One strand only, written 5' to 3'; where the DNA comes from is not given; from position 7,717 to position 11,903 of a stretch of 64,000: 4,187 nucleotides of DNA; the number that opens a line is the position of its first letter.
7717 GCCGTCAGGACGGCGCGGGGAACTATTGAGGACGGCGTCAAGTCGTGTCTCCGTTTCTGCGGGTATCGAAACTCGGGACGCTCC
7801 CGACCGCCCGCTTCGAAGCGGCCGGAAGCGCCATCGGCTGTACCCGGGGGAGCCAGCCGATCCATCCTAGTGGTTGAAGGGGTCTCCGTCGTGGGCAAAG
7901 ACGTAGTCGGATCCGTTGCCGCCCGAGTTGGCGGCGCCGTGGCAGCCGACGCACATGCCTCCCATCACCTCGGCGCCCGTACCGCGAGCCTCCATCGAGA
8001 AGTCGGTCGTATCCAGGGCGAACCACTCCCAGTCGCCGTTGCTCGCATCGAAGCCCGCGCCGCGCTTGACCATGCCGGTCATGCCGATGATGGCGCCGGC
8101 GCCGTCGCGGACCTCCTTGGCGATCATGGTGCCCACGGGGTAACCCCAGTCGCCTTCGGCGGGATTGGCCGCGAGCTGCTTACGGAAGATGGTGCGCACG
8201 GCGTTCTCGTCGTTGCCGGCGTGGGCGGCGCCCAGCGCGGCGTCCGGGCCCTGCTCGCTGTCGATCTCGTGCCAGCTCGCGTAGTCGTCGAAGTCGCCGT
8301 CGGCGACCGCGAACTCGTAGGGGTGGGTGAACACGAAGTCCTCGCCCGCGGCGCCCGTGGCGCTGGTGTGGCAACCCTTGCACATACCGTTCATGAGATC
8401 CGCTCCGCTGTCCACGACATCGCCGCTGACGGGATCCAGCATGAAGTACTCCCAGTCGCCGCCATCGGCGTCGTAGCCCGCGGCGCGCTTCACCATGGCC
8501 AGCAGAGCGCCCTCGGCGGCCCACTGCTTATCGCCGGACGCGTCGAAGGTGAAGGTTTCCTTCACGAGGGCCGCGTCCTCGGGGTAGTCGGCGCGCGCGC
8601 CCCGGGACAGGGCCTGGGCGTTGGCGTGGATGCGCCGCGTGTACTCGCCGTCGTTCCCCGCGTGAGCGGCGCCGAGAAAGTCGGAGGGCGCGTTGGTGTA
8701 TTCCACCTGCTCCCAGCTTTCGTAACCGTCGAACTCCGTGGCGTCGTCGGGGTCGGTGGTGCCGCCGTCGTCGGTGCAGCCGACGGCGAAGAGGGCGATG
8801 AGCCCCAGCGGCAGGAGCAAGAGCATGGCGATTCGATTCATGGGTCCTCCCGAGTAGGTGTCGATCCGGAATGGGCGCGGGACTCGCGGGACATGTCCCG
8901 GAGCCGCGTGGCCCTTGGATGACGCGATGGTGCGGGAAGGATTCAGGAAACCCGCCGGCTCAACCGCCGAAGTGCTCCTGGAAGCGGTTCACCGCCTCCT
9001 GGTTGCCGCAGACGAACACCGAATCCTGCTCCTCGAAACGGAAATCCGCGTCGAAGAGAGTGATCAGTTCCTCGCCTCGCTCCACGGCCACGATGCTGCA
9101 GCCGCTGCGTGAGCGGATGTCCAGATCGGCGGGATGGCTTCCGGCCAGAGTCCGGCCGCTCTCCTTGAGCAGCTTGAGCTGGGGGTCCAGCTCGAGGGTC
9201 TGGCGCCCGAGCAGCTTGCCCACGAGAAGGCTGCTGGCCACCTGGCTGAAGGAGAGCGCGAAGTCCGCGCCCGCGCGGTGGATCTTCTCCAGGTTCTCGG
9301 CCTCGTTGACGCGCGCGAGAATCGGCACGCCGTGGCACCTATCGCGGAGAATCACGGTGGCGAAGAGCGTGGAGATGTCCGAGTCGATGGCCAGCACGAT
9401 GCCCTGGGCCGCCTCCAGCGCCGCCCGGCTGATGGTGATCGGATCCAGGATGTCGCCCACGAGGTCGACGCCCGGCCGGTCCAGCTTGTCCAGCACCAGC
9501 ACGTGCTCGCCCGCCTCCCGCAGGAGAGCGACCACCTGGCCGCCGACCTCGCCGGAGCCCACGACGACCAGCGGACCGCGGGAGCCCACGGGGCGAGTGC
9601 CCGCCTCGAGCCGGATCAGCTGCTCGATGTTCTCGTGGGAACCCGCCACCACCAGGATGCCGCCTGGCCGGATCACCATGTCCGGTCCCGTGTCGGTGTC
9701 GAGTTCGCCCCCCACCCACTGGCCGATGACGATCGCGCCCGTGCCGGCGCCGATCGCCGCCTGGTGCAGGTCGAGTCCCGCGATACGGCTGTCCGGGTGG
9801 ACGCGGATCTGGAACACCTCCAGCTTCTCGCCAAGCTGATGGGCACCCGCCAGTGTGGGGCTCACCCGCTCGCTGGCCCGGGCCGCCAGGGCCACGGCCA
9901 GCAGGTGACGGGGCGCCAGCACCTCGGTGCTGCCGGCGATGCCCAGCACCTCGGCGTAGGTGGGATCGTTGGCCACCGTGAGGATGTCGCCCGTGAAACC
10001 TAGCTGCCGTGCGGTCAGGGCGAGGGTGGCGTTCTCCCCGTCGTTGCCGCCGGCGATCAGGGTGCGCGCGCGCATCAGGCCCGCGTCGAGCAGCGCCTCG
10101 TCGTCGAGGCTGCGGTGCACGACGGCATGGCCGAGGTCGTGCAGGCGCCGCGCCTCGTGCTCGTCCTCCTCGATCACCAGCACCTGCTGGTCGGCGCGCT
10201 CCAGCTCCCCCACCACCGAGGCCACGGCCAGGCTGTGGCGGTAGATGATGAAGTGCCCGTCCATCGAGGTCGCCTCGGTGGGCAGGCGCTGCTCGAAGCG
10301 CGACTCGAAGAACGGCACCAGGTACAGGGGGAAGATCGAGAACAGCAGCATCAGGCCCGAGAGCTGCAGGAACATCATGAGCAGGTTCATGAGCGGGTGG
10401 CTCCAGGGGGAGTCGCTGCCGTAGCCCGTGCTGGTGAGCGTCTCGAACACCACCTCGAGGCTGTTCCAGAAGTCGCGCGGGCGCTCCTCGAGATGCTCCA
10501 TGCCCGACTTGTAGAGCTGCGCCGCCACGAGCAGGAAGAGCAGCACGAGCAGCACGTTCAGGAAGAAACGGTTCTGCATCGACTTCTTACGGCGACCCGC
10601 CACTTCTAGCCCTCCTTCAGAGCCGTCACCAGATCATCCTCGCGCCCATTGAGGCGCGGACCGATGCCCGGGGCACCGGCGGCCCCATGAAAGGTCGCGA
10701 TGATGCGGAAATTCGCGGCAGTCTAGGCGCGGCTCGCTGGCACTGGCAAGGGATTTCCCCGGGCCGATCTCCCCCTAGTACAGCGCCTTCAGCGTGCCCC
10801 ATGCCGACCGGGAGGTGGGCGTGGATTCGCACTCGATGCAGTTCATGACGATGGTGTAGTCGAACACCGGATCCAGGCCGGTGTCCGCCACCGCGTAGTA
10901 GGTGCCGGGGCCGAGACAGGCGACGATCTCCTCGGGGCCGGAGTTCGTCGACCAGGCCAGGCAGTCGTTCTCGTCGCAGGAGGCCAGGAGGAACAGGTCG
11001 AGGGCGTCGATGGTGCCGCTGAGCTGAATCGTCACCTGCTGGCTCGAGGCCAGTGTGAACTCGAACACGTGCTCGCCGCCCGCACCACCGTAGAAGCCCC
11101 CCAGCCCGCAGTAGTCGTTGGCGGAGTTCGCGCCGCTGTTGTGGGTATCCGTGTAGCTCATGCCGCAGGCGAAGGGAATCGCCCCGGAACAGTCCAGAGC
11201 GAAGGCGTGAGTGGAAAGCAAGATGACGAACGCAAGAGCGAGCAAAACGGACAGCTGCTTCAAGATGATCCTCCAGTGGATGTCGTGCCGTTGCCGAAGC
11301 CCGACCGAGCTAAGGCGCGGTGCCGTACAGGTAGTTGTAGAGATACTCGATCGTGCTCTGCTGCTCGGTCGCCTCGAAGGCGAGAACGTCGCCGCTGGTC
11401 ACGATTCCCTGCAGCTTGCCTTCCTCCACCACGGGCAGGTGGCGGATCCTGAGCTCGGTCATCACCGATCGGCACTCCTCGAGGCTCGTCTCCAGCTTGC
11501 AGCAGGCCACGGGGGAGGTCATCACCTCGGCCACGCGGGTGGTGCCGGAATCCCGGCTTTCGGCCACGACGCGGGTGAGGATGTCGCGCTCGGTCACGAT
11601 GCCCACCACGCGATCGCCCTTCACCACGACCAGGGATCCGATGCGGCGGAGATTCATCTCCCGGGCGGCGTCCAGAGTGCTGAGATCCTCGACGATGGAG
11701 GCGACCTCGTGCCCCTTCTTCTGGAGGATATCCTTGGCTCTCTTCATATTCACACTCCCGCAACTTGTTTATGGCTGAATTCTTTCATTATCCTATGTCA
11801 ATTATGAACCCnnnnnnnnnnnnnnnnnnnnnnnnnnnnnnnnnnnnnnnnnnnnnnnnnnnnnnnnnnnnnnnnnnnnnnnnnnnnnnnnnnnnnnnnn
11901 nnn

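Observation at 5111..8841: Five-gene operon of unusual haem proteins: tandem di-P460-like lipoprotein, CXXCH-bearing outer-membrane barrel, YceI, PSCyt1 cytochrome lipoprotein, ICMT-like methyltransferase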

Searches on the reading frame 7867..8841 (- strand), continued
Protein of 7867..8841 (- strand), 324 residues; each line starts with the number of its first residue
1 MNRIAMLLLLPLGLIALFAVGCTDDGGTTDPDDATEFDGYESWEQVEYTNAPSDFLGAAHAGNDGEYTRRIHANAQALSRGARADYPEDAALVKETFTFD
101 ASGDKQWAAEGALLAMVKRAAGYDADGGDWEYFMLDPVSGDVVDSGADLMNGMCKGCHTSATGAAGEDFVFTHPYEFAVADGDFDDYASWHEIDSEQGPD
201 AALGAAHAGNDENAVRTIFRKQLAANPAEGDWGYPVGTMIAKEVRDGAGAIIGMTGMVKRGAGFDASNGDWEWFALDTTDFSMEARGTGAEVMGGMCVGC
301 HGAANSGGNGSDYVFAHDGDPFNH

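Call 95: find_encoding_contigs(protein=P0112, flank=1000, max_places=4)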
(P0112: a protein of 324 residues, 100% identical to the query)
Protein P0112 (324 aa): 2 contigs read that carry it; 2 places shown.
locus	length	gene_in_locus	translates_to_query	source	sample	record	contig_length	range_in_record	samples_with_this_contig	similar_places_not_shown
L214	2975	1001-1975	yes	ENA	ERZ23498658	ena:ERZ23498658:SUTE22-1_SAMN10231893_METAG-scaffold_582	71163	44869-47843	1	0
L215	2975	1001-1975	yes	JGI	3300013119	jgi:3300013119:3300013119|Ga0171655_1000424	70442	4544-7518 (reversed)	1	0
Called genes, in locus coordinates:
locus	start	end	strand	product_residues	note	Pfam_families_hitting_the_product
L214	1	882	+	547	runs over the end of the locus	PF02254:TrkA_N, PF02080:TrkA_C, PF02254:TrkA_N, PF02080:TrkA_C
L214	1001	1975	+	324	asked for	PF16694:Cytochrome_P460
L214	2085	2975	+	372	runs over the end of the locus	-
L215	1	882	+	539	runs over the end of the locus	PF02254:TrkA_N, PF02080:TrkA_C, PF02254:TrkA_N, PF02080:TrkA_C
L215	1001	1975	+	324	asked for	PF16694:Cytochrome_P460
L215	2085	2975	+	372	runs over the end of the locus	-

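Call 97: search_solved_structures(query=A3, max_evalue=1, show_alignments=5)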
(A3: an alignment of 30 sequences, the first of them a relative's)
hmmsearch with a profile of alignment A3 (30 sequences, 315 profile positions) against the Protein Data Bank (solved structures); distinct sequences matched with E-value up to 1: 14.
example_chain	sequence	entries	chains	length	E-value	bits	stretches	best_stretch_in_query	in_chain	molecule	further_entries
2je2_A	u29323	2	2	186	4.5e-08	35.9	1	39-171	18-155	CYTOCHROME P460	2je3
6amg_A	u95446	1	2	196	1.4e-07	34.2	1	38-170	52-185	Cytochrome P460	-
6e0y_A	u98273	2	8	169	1.6e-07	34.1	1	38-170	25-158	Cytochrome P460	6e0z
8gar_A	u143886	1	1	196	2.3e-07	33.6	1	38-171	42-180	Cytochrome P460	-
6e0x_A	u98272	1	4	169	2.4e-07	33.5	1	38-170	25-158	Cytochrome P460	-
6hiu_B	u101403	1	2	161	2.9e-07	33.3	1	35-171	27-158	Cytochrome P460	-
9hrk_A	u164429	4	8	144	2.9e-07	33.2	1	38-171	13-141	Cytochrome P460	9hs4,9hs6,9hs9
6e17_A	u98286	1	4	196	3.1e-07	33.2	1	38-170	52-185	Cytochrome P460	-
7zqz_A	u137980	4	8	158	1.8e-06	30.7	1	69-167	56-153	Cytochrome c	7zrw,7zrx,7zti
9htv_A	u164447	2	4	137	1.8e-06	30.7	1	69-167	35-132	Cytochrome c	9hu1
7zs4_A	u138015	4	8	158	2.4e-06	30.2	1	68-167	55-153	Cytochrome c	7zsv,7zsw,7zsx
6hih_A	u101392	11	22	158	2.5e-06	30.2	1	69-167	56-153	Cytochrome c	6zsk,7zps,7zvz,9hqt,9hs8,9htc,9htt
7ead_A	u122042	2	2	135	3.6e-06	29.7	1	39-168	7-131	Cytochrome_P460 domain-containing protein | Probable cytochrome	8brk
6w6n_A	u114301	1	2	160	6e-06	28.9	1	38-170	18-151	Cytochrome P460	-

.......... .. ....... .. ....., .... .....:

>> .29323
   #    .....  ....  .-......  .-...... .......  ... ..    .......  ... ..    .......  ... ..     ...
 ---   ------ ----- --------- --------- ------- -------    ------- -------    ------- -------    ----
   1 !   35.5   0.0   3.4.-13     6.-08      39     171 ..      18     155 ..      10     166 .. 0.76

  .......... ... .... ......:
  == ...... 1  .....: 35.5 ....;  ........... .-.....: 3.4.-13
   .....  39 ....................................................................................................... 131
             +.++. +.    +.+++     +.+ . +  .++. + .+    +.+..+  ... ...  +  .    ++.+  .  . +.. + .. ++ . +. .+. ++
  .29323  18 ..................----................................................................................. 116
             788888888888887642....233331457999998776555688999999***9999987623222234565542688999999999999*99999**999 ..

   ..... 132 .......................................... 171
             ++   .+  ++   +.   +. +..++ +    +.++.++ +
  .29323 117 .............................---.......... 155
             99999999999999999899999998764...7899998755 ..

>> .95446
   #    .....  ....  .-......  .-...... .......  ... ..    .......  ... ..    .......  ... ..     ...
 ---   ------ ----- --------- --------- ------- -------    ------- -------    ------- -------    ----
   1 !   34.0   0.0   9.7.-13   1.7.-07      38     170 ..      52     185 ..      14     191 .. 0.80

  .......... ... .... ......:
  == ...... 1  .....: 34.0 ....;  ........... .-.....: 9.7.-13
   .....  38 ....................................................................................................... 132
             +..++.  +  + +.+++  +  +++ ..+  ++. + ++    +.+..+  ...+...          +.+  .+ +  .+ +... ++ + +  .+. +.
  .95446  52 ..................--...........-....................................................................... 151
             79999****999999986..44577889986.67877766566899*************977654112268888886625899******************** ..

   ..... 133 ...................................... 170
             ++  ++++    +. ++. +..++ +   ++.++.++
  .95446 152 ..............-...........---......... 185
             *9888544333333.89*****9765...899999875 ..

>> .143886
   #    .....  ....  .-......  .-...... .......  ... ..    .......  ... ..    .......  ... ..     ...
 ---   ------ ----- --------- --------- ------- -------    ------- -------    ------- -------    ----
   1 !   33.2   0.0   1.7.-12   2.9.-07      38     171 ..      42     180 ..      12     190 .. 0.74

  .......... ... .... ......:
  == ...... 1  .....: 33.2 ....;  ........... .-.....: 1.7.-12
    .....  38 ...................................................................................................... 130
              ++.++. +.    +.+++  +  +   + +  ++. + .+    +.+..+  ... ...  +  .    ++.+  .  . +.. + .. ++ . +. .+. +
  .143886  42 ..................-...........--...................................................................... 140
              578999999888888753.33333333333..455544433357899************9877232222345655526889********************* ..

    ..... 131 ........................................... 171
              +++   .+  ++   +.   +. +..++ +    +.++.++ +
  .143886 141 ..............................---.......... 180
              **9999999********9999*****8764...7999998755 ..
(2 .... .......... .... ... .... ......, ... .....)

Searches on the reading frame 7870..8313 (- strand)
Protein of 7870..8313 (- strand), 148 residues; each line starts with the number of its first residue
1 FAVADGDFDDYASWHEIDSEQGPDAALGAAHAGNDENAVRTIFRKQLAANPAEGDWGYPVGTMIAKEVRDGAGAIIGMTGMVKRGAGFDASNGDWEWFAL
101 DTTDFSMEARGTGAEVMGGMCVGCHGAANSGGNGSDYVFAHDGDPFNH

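Call 23: search_solved_structures(query=window:7870-8313:-, max_evalue=10, show_alignments=4)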
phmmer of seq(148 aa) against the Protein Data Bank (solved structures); distinct sequences matched with E-value up to 10: 4.
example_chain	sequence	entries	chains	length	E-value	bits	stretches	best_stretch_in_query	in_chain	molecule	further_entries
6xkw_p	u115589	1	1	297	0.062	16.6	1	108-135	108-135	Cbb3-type cytochrome c oxidase subunit CcoP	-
6xkx_p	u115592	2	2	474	0.13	15.6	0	108-135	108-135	Cbb3-type cytochrome c oxidase subunit CcoP,Cytochrome c-type cyt cy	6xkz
9hrk_A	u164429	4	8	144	0.23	14.7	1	81-142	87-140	Cytochrome P460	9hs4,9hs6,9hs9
6hiu_B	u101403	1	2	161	0.34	14.2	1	81-142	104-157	Cytochrome P460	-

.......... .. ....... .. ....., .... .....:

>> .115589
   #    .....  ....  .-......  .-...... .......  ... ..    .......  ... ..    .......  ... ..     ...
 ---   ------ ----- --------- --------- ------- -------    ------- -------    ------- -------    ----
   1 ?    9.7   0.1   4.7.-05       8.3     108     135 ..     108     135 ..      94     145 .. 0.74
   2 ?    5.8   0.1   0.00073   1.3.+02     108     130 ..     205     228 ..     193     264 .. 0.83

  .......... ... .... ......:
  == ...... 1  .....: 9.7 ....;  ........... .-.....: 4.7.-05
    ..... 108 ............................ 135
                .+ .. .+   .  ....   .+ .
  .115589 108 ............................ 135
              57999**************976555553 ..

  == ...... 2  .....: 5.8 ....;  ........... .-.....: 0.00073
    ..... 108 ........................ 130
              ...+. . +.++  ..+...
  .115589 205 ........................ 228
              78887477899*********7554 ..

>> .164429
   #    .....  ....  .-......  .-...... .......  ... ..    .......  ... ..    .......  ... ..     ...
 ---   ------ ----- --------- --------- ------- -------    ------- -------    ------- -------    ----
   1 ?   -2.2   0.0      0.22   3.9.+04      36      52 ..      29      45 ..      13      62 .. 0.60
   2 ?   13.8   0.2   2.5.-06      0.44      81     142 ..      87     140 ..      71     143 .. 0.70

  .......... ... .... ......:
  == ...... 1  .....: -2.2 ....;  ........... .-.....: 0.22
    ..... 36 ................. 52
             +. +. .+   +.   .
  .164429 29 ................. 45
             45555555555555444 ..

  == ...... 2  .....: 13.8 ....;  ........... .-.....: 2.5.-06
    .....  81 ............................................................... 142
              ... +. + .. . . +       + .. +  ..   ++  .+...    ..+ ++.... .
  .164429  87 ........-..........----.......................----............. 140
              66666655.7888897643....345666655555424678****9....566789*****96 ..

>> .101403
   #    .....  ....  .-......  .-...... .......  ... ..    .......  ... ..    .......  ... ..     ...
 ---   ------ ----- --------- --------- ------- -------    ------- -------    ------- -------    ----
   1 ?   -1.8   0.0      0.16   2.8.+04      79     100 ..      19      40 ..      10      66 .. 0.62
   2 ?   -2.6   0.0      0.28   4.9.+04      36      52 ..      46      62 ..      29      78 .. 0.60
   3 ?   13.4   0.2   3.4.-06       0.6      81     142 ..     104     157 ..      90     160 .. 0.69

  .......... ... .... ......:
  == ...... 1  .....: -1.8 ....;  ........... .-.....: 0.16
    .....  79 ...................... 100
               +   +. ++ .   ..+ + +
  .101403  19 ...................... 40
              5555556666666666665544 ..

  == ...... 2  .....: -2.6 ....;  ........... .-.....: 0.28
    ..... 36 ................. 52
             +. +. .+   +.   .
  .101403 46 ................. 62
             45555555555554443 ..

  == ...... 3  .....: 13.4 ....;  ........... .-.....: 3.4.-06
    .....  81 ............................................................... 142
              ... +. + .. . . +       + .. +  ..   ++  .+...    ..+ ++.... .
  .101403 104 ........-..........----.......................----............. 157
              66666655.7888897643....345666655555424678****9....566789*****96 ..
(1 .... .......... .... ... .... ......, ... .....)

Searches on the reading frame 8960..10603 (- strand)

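Call 46: search_protein_families(library=pfam, proteins=[window:8960-10603:-], max_evalue=0.001)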
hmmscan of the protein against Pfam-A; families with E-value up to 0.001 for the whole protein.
window:8960-10603:- (547 aa): 2 families
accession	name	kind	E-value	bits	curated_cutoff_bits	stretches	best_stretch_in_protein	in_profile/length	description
PF02254.24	TrkA_N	-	8.5e-28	97.4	23.8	2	129-231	12-116/116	TrkA-N domain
PF02080.26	TrkA_C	-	1.1e-20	73.7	27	2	486-546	12-71/71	TrkA-C domain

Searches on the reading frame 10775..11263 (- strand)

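Call 46: search_protein_families(library=pfam, proteins=[window:10775-11263:-], max_evalue=0.001)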
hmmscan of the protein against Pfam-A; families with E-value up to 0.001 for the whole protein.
window:10775-11263:- (162 aa): 1 family
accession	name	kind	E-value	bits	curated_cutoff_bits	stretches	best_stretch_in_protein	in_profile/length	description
PF04151.21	PPC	-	0.00017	22.9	25.9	1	64-124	2-66/70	Bacterial pre-peptidase C-terminal domain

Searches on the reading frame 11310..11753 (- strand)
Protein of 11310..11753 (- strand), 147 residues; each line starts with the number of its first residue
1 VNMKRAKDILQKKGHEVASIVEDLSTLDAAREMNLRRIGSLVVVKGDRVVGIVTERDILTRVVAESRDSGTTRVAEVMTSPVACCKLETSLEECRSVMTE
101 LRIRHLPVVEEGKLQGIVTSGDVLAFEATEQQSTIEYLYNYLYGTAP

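Call 46: search_protein_families(library=pfam, proteins=[window:11310-11753:-], max_evalue=0.001)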
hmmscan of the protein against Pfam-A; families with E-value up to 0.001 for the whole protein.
window:11310-11753:- (147 aa): 1 family
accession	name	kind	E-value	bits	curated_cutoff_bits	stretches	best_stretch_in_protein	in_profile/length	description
PF00571.33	CBS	-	2.3e-25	89.1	24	2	74-125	1-53/57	CBS domain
